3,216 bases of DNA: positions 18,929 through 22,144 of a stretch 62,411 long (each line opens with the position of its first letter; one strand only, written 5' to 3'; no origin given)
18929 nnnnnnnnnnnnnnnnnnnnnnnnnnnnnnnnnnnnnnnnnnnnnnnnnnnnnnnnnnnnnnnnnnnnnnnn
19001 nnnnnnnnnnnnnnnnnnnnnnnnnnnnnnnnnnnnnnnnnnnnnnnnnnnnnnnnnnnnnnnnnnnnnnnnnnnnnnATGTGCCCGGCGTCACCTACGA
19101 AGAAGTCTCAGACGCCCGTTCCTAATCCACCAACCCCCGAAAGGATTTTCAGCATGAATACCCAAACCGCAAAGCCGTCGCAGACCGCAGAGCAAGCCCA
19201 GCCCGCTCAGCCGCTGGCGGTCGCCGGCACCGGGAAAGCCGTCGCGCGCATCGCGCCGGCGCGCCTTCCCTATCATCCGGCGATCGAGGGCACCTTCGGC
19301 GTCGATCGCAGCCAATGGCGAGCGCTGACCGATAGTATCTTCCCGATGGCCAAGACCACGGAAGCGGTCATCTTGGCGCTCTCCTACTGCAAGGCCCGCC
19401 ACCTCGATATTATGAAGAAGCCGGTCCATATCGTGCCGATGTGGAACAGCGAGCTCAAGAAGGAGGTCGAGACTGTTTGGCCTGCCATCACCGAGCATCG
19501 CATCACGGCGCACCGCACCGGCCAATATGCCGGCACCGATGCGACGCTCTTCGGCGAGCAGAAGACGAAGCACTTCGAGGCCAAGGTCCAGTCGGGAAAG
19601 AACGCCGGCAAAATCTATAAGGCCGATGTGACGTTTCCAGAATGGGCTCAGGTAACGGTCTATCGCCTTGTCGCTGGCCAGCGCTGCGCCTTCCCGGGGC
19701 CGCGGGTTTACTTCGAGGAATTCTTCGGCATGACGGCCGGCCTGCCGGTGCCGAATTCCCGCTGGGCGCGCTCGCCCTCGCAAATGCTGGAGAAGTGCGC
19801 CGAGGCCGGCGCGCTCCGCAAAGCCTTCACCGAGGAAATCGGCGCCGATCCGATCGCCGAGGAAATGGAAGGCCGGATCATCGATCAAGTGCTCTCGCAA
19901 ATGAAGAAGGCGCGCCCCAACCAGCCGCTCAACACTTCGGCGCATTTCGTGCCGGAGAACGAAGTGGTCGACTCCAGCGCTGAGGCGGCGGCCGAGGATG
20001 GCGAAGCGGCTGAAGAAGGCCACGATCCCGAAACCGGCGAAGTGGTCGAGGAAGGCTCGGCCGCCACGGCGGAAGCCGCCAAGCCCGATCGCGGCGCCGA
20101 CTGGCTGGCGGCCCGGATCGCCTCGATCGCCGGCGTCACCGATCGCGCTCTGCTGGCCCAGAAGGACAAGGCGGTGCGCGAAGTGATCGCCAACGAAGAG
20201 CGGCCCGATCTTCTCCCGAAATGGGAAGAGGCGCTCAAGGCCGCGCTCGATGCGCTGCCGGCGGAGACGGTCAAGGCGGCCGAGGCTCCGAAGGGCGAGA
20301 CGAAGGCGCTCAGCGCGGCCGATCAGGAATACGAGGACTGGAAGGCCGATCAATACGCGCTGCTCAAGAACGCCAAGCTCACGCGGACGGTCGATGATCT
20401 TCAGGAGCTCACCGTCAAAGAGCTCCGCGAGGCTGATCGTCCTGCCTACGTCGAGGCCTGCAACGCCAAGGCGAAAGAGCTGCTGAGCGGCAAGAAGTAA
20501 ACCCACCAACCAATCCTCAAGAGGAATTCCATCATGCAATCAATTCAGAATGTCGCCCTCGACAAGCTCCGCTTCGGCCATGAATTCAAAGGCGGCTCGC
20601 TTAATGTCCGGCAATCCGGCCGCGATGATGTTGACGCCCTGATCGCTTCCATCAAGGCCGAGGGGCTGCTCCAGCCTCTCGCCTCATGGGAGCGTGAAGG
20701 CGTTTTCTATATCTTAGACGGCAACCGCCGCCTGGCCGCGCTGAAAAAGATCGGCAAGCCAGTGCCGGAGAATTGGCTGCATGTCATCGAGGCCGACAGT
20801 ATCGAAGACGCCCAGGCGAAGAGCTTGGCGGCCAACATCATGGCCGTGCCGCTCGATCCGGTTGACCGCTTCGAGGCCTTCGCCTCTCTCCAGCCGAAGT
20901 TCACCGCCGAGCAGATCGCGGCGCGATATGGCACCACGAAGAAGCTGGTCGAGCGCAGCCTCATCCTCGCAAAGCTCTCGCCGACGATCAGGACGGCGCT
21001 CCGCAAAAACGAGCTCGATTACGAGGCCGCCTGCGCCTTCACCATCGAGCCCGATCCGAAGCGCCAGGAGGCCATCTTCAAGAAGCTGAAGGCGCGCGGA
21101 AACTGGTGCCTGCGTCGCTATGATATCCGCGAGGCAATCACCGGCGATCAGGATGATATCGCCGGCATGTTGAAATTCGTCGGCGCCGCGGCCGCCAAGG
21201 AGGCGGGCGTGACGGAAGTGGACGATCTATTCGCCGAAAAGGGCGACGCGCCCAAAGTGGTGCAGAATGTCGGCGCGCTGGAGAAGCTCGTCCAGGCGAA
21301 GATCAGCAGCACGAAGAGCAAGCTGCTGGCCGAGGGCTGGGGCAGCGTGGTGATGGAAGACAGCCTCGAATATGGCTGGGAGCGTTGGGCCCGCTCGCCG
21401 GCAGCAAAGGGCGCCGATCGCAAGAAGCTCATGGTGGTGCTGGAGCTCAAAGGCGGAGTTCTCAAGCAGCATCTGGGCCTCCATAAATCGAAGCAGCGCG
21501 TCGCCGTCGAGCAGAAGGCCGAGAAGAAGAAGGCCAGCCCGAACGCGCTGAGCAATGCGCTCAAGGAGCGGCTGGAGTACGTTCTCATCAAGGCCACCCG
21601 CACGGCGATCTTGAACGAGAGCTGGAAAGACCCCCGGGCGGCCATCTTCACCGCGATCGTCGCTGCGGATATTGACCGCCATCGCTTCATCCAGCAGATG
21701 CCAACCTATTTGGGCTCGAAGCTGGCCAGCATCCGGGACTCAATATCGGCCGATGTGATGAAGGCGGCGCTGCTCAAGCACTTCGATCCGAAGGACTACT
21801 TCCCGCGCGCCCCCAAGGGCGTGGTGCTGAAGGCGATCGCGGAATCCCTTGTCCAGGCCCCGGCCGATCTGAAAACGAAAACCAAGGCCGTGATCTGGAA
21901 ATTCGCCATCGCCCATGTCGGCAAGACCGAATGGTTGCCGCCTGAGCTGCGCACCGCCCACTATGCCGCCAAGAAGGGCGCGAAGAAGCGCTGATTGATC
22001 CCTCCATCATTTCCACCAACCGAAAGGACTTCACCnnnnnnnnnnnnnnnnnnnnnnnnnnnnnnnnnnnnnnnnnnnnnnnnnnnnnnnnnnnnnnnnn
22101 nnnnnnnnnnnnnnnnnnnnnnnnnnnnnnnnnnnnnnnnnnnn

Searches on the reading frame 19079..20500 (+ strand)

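Call 11: search_protein_families(library=phrogs, proteins=[window:19079-20500:+], max_evalue=0.00001)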
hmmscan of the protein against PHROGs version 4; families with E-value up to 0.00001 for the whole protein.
window:19079-20500:+ (473 aa): 4 families
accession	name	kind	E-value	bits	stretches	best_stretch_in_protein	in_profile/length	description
phrog_2449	-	DNA, RNA and nucleotide metabolism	1.9e-58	199.4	1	74-301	16-232/301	single strand annealing protein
phrog_2780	-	DNA, RNA and nucleotide metabolism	2.1e-12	48.1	1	79-325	40-256/369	RecT-like ssDNA annealing protein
phrog_2760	-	DNA, RNA and nucleotide metabolism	8.1e-08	33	1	93-272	35-198/257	RecT-like ssDNA annealing protein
phrog_10056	-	DNA, RNA and nucleotide metabolism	6.1e-06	26.9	1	144-278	92-200/302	RecT-like ssDNA annealing protein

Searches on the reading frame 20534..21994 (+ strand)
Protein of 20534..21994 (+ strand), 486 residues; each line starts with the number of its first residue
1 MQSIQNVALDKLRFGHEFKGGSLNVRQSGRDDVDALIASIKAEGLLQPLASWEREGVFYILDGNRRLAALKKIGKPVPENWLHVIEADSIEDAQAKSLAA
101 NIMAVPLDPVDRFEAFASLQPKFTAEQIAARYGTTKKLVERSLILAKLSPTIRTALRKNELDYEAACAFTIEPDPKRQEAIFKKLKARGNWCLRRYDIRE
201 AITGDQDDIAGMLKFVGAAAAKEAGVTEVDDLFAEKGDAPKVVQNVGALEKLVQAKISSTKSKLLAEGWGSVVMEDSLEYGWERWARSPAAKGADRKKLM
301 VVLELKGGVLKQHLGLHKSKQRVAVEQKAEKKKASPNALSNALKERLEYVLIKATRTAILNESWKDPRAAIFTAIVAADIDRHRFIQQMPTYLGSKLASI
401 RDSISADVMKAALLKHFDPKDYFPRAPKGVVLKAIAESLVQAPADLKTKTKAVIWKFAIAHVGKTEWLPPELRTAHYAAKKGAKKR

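Call 11: search_protein_families(library=phrogs, proteins=[window:20534-21994:+], max_evalue=0.00001)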
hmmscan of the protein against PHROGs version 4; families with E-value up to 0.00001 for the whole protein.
window:20534-21994:+ (486 aa): 4 families
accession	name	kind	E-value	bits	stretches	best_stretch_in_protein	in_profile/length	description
phrog_7783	-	unknown function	2e-39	136.8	1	30-270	24-268/634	-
phrog_1033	-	DNA, RNA and nucleotide metabolism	7.3e-17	63.1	1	22-190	46-223/334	ParB-like partition protein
phrog_6218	-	DNA, RNA and nucleotide metabolism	4.2e-13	50.3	1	24-200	19-196/506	ParB-like partition protein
phrog_4715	-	DNA, RNA and nucleotide metabolism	1.7e-10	40.9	1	24-195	161-353/630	ParB-like partition protein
